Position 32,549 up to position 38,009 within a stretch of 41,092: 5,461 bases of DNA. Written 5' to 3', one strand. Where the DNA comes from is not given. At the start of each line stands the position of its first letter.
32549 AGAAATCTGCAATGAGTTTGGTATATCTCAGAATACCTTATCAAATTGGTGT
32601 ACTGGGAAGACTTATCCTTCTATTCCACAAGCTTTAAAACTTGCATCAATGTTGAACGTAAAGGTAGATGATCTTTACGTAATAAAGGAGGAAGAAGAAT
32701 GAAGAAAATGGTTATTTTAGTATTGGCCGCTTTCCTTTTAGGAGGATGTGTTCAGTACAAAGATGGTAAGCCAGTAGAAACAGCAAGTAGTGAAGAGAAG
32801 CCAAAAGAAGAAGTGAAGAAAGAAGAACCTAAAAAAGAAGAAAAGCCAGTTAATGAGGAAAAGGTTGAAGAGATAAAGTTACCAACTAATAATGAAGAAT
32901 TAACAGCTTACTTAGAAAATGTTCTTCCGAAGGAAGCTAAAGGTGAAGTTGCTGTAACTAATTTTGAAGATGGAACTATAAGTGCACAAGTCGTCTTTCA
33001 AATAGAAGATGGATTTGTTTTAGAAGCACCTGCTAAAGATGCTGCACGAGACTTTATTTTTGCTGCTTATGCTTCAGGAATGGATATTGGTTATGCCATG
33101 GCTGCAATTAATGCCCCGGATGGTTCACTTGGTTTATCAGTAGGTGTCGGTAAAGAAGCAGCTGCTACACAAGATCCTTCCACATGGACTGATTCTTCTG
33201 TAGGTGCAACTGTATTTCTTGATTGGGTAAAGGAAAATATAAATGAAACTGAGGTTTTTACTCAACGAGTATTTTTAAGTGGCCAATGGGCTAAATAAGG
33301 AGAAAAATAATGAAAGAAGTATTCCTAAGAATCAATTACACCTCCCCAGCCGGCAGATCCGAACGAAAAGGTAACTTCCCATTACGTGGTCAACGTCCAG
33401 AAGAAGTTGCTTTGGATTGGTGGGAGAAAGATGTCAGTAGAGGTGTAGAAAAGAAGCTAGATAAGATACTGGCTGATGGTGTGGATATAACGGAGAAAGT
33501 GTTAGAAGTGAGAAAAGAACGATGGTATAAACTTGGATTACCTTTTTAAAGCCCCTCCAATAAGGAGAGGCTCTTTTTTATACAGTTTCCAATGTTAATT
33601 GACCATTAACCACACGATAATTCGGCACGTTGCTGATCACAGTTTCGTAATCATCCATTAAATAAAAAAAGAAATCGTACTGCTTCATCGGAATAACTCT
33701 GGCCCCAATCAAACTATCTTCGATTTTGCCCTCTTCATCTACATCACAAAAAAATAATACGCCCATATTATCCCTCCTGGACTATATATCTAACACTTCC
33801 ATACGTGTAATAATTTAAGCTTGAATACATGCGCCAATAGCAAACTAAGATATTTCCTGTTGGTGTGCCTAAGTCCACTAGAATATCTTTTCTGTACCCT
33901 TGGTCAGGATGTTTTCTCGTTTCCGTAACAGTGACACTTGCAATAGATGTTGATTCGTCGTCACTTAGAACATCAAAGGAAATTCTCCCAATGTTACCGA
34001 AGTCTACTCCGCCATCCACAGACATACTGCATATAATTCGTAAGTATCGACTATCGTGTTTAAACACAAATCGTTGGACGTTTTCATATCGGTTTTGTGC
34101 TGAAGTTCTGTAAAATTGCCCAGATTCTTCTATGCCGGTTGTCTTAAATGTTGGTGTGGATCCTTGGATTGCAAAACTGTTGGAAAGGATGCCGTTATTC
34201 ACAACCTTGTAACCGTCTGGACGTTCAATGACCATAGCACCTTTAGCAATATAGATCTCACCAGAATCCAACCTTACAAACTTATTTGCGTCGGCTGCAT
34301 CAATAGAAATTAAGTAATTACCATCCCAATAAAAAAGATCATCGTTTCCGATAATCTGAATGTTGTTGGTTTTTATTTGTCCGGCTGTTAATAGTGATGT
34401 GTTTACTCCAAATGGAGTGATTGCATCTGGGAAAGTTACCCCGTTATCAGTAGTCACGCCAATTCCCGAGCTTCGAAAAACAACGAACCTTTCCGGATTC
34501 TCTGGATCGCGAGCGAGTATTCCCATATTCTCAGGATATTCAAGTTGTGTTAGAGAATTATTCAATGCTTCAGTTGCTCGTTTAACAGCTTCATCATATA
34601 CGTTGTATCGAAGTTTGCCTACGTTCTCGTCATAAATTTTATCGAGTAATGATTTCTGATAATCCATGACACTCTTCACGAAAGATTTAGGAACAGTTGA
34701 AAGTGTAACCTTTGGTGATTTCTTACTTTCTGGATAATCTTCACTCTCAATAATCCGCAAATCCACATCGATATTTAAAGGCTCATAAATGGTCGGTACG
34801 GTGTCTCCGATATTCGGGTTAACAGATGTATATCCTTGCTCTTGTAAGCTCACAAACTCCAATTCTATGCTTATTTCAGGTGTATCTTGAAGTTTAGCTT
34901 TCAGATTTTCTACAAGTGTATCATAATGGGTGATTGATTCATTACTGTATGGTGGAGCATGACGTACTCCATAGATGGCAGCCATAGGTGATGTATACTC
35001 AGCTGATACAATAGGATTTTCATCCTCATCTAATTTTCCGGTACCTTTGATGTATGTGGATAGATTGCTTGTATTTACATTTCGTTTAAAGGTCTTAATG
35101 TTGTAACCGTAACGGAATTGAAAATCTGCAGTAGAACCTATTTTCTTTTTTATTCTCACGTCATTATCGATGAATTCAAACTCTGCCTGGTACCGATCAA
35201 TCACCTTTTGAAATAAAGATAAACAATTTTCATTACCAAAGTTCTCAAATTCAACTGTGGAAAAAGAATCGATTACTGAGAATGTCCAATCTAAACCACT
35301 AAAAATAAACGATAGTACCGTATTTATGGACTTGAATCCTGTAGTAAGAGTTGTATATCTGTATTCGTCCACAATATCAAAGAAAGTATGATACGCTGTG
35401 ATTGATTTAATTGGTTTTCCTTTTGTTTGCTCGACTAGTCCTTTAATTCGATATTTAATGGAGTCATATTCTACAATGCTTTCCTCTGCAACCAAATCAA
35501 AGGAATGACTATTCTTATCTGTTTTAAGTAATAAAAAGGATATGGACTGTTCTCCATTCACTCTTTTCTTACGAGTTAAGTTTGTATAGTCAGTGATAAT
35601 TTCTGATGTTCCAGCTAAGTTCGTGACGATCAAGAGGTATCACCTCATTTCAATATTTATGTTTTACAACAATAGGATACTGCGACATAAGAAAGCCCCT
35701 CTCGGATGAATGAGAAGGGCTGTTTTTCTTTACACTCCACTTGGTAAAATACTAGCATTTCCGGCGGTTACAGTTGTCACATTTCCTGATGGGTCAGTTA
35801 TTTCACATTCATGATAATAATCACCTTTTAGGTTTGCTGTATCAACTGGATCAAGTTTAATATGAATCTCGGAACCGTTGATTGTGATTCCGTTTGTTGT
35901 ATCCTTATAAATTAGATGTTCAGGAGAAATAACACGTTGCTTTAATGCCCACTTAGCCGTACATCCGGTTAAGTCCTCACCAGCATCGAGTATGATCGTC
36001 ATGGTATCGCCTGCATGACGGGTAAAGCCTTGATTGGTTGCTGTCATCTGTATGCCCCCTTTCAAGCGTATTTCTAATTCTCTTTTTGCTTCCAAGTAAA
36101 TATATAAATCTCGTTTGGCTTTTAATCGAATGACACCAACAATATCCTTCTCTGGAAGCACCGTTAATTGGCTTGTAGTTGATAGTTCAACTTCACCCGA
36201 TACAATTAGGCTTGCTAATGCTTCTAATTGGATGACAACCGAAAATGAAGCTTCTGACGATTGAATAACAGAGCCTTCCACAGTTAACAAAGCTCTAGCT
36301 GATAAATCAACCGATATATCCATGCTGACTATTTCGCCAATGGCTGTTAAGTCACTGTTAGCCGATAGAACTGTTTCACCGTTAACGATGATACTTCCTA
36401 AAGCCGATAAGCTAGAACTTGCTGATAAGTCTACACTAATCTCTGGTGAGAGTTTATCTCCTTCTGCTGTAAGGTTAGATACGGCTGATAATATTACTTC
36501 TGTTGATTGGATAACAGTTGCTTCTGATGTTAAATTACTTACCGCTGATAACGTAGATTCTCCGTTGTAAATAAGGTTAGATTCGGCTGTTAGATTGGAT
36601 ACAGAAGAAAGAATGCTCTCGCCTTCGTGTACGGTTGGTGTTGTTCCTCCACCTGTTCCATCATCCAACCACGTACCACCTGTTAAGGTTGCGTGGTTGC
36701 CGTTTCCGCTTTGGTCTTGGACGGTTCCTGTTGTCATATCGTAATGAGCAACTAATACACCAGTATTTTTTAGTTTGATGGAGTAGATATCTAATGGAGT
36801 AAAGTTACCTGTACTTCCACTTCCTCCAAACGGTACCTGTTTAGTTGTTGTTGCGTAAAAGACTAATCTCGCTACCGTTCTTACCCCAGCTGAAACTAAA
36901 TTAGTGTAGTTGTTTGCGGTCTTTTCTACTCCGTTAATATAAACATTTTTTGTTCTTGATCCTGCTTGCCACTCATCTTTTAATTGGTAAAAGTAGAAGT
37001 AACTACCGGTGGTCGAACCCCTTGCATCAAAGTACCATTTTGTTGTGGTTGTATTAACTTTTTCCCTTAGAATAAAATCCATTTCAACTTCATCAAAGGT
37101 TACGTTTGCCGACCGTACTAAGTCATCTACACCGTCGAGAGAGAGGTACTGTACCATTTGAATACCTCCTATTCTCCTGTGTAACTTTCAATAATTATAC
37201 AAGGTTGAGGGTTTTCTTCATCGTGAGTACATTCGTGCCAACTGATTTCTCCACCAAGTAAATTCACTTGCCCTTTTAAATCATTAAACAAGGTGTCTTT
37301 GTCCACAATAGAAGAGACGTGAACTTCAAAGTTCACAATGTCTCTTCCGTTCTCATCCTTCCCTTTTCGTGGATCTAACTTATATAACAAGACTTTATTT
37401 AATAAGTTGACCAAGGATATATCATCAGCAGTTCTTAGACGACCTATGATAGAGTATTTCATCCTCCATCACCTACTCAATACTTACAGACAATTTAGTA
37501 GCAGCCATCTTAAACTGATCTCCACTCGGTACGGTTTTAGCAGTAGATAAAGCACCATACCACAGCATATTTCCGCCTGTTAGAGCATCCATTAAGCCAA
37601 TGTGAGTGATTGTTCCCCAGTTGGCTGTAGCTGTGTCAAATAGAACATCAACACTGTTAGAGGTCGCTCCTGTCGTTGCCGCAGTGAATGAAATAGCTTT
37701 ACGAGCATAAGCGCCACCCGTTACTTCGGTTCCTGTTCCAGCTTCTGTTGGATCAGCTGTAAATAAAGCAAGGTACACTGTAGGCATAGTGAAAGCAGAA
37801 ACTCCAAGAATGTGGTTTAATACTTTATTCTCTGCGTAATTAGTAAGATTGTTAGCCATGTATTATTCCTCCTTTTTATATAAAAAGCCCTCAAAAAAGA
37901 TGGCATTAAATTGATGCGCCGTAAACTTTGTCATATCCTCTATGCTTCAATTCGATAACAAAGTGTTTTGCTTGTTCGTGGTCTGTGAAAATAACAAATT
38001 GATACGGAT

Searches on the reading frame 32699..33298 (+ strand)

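Call 4: search_protein_families(library=phrogs, proteins=[window:32699-33298:+], max_evalue=0.01)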
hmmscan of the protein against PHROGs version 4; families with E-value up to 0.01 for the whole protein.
window:32699-33298:+ (199 aa): 7 families
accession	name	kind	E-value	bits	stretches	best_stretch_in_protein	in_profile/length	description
phrog_21937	-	unknown function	9.5e-06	26.6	1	1-67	1-69/210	-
phrog_17956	-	unknown function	0.00058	20.7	1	1-67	1-67/223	-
phrog_27800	-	unknown function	0.0029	18.8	1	2-70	2-65/164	-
phrog_1119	-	moron, auxiliary metabolic gene and host takeover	0.0033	18.8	1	1-30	1-29/78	Cor superinfection exclusion protein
phrog_14435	-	unknown function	0.0039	18.4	1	3-61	2-65/128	-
phrog_11835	-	unknown function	0.0044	17.9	1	1-56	1-65/206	-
phrog_806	-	unknown function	0.0076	17.3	1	1-89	2-98/187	-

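Call 79: search_protein_families(library=padloc, proteins=[window:32699-33298:+], max_evalue=0.01)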
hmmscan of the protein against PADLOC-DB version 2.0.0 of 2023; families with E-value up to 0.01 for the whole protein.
window:32699-33298:+ (199 aa): 0 families

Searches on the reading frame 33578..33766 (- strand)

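Call 24: search_protein_families(library=phrogs, proteins=[window:33578-33766:-], max_evalue=0.001)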
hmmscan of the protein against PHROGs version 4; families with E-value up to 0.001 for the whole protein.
window:33578-33766:- (62 aa): 1 family
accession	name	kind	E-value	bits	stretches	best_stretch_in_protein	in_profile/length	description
phrog_33340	-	unknown function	0.00011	23.2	1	4-56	16-66/115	-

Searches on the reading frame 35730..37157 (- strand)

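Call 13: search_protein_families(library=phrogs, proteins=[window:35730-37157:-], max_evalue=0.001)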
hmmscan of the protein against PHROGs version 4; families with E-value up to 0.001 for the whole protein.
window:35730-37157:- (475 aa): 1 family
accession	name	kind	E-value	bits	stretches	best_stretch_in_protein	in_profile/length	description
phrog_1084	-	unknown function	2.8e-10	41.3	1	371-472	3-112/123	unknown function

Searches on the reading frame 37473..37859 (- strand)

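Call 24: search_protein_families(library=phrogs, proteins=[window:37473-37859:-], max_evalue=0.001)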
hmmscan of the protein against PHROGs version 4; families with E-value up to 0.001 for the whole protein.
window:37473-37859:- (128 aa): 1 family
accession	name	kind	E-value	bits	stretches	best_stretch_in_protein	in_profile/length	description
phrog_240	-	head and packaging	2.9e-39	136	1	1-126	59-187/200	head protein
